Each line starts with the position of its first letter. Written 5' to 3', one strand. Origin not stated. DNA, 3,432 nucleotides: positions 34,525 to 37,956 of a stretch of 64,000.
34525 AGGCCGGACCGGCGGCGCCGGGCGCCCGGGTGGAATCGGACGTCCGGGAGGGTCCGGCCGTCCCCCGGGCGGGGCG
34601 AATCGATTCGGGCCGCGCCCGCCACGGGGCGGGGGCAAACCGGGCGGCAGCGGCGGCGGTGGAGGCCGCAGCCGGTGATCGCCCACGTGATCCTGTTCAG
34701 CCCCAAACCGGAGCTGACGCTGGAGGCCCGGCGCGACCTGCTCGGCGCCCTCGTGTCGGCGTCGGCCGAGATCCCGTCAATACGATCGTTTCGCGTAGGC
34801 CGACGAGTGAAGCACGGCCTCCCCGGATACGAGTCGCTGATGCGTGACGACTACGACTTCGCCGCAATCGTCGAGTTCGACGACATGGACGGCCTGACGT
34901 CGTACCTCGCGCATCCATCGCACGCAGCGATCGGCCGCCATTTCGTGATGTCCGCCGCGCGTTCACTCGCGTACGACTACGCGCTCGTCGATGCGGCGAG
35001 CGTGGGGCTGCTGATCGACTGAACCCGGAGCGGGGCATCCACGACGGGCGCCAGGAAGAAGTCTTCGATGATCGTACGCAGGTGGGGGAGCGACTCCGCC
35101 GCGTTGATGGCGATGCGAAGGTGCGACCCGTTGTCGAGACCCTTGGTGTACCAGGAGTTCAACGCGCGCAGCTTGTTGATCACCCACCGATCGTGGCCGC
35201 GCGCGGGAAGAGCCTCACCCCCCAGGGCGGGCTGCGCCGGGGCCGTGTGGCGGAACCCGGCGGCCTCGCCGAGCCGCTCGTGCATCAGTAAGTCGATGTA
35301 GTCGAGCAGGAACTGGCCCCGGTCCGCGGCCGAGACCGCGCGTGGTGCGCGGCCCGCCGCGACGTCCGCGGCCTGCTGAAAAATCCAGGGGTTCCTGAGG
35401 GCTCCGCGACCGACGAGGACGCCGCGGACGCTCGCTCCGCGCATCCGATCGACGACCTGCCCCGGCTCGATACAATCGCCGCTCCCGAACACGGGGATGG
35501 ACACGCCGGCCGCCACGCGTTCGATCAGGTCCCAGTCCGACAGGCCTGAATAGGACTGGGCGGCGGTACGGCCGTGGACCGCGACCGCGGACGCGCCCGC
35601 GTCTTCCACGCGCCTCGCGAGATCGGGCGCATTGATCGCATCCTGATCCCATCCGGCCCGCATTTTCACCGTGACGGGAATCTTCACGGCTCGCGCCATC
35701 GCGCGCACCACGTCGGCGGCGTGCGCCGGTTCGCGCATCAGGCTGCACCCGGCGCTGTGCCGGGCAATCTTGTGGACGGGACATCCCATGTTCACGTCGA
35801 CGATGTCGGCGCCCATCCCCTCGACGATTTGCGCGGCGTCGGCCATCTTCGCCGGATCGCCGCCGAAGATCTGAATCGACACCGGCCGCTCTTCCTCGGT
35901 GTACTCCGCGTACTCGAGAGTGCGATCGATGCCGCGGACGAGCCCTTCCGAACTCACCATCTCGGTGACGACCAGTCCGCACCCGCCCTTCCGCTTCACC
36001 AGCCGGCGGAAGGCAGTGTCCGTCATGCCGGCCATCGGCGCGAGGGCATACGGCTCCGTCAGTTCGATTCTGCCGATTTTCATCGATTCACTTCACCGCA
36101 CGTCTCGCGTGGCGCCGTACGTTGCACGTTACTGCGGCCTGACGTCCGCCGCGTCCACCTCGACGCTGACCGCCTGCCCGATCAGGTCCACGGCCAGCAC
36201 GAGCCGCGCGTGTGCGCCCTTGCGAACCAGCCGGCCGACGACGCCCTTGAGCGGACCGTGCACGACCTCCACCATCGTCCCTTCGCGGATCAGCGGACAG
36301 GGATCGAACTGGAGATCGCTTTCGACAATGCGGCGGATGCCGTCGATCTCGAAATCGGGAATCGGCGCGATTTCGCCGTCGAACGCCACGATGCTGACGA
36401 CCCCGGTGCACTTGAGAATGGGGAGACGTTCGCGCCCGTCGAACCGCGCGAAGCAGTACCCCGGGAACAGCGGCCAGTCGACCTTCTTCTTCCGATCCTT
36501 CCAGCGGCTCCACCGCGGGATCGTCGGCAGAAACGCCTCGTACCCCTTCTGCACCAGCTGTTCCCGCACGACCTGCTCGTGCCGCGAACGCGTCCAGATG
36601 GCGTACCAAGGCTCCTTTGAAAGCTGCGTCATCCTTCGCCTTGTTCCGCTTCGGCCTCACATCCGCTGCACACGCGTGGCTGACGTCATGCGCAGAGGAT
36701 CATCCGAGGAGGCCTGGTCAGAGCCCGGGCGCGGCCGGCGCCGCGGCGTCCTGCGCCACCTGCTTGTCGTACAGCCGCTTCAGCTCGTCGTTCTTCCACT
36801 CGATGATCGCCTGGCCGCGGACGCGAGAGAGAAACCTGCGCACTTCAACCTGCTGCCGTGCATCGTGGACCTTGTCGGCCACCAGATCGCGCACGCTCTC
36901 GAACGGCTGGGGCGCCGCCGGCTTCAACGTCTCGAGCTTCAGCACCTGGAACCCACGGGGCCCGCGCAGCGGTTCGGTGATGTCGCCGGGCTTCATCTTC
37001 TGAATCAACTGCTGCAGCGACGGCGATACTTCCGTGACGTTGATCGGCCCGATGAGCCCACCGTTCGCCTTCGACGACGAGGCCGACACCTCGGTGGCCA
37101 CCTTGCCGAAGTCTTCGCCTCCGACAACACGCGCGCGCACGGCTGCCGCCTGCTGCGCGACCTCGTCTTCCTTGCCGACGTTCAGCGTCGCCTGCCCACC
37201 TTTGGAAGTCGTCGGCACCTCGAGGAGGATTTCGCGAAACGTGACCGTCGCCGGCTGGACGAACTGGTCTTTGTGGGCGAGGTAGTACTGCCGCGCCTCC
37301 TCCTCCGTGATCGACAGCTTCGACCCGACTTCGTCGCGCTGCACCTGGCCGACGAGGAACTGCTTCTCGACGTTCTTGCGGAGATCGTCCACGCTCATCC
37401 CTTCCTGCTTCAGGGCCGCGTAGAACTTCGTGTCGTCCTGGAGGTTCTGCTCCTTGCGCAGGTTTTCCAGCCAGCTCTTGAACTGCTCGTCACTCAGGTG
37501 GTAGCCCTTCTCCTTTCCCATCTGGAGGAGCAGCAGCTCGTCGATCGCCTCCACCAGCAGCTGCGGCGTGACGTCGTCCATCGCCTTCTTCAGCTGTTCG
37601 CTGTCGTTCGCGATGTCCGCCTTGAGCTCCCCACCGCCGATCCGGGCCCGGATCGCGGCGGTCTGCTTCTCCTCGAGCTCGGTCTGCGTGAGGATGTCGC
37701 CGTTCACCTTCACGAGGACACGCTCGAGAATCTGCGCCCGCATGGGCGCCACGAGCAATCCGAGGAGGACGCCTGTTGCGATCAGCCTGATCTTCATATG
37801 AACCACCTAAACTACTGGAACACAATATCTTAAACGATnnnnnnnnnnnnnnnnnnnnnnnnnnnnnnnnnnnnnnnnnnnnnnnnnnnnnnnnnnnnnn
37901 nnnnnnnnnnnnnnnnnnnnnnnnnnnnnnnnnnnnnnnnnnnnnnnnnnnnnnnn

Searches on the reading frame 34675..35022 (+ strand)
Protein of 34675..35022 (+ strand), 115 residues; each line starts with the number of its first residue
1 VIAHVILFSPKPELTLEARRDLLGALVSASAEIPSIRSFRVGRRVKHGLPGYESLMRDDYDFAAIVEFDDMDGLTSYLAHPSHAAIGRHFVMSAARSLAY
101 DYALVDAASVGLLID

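Call 5: search_protein_families(library=pfam, proteins=[window:34675-35022:+], max_evalue=0.01)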
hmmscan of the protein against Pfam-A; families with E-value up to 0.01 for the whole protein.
window:34675-35022:+ (115 aa): 1 family
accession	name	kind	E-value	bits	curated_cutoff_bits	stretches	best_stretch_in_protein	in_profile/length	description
PF07876.18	Dabb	-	1.5e-15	58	25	1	2-102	1-94/96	Stress responsive A/B Barrel Domain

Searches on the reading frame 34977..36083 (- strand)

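Call 5: search_protein_families(library=pfam, proteins=[window:34977-36083:-], max_evalue=0.01)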
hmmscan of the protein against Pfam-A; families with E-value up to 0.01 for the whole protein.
window:34977-36083:- (368 aa): 4 families
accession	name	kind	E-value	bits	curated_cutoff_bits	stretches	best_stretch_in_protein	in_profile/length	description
PF01207.24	Dus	-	4e-77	259.8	20.4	1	14-281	2-269/311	Dihydrouridine synthase (Dus)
PF01791.15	DeoC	-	0.00014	22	23.8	1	74-168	143-217/229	DeoC/LacD family aldolase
PF13714.12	PEP_mutase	-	0.00055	20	31.5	1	121-172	56-107/240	Phosphoenolpyruvate phosphomutase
PF00977.27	His_biosynth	-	0.0034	17.3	23.6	0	151-240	30-117/228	Histidine biosynthesis protein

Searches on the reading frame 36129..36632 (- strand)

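Call 5: search_protein_families(library=pfam, proteins=[window:36129-36632:-], max_evalue=0.01)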
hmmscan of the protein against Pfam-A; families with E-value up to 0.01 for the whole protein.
window:36129-36632:- (167 aa): 1 family
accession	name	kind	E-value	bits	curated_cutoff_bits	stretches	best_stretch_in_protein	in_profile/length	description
PF02357.24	NusG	-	1.1e-18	67.9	22.2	1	9-100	3-93/93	Transcription termination factor nusG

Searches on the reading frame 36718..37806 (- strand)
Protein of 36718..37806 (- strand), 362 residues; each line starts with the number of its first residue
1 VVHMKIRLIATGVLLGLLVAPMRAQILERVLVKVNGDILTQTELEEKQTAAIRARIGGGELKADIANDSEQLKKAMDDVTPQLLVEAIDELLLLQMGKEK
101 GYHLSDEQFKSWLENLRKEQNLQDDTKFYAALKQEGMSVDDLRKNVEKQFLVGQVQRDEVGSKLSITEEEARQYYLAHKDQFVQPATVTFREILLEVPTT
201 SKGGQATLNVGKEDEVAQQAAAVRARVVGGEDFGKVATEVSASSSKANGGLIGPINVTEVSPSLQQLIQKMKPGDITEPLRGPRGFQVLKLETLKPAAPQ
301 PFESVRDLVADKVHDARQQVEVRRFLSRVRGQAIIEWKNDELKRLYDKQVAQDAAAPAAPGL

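Call 22: search_protein_families(library=pfam, proteins=[window:36718-37806:-], max_evalue=0.000001)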
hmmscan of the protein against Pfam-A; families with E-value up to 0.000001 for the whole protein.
window:36718-37806:- (362 aa): 5 families
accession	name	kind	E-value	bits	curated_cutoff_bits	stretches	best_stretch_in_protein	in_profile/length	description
PF13145.12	Rotamase_2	-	2.1e-17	64.5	27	1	166-307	1-121/121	PPIC-type PPIASE domain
PF00639.27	Rotamase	-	1.4e-14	55.3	21.7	1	212-292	14-96/97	PPIC-type PPIASE domain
PF13616.12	Rotamase_3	-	1.4e-08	35.7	22.5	1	210-291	30-112/116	PPIC-type PPIASE domain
PF13624.11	SurA_N_3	-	5.9e-08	33.1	27.2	1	30-156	40-162/162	SurA-like N-terminal domain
PF09312.16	SurA_N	-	6.9e-07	29.9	30.8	0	27-155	1-117/118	SurA N-terminal domain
